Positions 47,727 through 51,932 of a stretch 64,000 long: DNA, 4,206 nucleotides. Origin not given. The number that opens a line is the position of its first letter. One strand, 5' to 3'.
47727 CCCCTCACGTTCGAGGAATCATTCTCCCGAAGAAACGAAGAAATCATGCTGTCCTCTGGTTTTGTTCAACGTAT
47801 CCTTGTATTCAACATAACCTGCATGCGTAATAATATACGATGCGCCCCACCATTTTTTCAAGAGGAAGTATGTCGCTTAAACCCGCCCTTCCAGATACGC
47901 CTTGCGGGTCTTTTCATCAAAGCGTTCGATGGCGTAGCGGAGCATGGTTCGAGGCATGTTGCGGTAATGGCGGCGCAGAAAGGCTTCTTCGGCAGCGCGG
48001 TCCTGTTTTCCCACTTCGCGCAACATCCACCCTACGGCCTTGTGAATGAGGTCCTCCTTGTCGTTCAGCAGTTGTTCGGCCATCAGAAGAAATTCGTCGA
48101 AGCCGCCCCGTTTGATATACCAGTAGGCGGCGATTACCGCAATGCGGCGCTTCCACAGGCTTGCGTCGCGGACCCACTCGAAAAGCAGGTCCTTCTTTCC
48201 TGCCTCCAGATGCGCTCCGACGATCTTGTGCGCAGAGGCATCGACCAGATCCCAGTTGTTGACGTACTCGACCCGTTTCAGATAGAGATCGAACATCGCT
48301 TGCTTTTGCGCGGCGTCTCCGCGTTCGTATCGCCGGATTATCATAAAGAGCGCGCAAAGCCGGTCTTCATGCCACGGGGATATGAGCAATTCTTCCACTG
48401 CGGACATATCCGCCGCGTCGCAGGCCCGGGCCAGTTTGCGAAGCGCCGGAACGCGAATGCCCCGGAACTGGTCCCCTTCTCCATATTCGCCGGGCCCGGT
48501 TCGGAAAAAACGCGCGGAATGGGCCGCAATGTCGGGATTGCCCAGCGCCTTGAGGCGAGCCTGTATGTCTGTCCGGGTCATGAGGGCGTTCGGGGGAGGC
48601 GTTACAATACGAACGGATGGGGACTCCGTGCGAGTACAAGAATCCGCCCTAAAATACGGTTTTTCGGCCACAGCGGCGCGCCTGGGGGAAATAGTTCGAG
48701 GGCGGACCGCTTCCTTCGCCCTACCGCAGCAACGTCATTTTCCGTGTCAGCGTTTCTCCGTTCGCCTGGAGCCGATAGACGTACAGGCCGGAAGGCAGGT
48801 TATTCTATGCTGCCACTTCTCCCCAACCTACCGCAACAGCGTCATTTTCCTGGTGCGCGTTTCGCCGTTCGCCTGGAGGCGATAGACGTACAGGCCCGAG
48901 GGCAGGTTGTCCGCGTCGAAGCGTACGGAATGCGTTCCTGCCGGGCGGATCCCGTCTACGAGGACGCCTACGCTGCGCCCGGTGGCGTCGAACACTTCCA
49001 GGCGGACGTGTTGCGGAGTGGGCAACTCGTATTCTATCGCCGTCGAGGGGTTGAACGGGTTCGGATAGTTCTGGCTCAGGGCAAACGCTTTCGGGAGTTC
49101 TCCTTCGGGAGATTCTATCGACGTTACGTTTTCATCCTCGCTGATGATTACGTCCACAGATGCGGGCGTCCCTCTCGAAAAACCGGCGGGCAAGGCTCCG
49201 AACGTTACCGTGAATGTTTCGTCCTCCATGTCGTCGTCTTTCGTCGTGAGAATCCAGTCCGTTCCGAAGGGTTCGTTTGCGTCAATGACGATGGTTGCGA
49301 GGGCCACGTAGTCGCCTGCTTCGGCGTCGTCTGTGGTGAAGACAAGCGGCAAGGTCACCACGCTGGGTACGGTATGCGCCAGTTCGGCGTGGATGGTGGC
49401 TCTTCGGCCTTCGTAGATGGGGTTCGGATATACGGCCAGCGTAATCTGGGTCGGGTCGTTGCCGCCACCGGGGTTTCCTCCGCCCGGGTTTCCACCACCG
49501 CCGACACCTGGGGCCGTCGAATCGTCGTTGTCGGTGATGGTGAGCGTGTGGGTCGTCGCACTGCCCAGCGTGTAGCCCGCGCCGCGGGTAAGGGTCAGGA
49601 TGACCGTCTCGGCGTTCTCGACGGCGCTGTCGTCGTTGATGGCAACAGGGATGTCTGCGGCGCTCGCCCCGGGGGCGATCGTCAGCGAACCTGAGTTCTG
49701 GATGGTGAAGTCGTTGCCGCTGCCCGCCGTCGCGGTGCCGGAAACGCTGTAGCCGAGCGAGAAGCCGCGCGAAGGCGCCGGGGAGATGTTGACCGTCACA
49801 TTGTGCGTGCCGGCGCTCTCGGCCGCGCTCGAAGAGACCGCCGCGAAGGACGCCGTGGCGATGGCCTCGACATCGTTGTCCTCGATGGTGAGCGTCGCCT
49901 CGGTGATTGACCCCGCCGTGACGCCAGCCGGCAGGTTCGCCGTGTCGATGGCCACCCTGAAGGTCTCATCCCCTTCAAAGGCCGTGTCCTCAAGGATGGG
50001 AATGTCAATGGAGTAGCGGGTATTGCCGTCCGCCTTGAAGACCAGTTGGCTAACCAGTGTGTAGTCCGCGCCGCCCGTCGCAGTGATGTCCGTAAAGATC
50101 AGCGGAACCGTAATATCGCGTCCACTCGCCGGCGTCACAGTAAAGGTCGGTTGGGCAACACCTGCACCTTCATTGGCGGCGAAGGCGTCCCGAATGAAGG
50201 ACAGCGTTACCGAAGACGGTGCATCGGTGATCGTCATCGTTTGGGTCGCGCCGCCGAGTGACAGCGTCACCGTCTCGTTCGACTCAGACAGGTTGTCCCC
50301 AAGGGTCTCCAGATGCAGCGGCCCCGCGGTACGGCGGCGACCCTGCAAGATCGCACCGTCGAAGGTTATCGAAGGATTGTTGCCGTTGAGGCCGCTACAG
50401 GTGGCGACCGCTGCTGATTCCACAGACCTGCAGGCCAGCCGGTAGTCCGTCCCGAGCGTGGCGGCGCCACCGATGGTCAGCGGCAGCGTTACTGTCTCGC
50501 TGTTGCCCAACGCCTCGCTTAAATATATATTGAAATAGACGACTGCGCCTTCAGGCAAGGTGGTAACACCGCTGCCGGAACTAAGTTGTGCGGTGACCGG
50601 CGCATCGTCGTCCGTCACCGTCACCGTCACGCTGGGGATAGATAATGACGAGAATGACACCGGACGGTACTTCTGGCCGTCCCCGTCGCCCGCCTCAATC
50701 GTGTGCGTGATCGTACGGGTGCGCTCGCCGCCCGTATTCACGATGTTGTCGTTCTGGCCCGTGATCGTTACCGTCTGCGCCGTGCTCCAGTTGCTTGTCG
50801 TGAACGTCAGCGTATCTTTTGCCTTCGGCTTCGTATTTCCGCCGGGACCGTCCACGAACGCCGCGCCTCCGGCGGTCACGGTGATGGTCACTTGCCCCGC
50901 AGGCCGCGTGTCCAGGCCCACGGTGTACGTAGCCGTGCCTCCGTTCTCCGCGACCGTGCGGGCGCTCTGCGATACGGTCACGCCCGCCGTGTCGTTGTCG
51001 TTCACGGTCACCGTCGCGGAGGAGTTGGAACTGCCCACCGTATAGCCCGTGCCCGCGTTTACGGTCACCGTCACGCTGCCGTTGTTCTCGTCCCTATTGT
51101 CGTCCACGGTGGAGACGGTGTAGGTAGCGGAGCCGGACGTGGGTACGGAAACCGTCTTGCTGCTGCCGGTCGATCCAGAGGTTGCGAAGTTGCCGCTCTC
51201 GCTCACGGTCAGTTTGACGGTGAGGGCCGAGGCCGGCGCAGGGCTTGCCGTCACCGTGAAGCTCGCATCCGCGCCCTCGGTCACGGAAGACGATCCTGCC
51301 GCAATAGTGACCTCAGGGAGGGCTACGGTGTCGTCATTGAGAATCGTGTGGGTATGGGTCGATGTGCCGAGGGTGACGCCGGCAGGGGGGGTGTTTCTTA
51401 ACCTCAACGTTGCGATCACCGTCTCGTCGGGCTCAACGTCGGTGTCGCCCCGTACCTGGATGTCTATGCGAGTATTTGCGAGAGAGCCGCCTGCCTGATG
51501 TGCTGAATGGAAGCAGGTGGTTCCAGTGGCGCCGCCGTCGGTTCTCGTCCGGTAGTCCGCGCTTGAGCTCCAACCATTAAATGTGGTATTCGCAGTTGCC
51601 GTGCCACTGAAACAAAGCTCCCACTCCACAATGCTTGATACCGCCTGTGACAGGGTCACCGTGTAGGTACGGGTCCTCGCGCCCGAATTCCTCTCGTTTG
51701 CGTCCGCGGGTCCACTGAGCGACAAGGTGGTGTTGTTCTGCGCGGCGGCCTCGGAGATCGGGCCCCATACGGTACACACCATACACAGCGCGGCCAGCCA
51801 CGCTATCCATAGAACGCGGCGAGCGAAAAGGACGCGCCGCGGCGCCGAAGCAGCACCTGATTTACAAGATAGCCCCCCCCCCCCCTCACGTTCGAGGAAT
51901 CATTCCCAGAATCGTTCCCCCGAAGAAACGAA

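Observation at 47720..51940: Twin T9SS Calx-beta paralogues differ by a poly-G tract between start codon and signal peptide: G11 in frame, G13 out of frame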

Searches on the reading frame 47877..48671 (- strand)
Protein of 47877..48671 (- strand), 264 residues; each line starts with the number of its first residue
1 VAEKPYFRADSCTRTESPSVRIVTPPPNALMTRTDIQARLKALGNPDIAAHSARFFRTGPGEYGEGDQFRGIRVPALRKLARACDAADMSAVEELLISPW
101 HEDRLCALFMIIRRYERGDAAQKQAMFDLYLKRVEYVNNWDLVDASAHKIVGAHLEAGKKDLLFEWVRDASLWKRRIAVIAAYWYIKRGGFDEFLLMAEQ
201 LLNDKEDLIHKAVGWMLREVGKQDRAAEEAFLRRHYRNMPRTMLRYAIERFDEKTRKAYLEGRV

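Call 44: search_protein_families(library=pfam, proteins=[window:47877-48671:-], max_evalue=0.001)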
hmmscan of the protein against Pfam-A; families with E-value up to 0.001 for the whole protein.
window:47877-48671:- (264 aa): 1 family
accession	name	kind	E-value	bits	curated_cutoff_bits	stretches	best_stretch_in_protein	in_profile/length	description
PF08713.17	DNA_alkylation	-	2.1e-64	217.5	21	1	36-251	1-213/213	DNA alkylation repair enzyme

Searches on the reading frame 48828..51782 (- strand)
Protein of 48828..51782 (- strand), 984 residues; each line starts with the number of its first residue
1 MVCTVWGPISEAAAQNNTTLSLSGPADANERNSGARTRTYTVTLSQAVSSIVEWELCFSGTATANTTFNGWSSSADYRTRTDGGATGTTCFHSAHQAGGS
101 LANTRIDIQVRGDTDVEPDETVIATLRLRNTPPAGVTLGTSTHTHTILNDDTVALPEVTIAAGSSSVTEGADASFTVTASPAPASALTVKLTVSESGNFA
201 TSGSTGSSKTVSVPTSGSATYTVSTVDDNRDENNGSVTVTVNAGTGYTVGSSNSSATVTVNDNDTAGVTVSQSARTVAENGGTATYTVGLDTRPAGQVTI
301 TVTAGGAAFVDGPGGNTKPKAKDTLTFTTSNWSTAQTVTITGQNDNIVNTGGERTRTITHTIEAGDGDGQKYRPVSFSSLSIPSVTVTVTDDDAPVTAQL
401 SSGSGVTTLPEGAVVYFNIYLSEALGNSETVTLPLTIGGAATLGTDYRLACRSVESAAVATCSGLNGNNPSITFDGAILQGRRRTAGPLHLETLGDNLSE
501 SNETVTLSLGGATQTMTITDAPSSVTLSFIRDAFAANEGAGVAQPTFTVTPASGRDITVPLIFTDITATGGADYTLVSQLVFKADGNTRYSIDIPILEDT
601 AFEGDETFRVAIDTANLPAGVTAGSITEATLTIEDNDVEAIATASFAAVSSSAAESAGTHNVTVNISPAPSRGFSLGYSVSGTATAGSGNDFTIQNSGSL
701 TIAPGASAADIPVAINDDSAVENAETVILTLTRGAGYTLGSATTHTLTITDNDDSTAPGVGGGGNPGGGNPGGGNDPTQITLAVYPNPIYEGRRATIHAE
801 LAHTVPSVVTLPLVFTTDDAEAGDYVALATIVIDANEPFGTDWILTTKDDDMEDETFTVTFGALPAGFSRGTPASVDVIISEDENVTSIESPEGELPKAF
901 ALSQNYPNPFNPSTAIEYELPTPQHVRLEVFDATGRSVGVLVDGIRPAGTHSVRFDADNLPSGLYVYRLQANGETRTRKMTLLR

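Call 7: search_protein_families(library=pfam, proteins=[window:48828-51782:-], max_evalue=0.001)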
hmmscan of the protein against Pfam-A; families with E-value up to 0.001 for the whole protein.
window:48828-51782:- (984 aa): 2 families
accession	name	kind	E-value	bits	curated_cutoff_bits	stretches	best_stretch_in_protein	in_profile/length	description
PF03160.20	Calx-beta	-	1.7e-24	86.6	27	2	524-637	5-119/119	Calx-beta domain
PF18962.6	Por_Secre_tail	-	1.2e-08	35.5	27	1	906-980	2-73/75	Secretion system C-terminal sorting domain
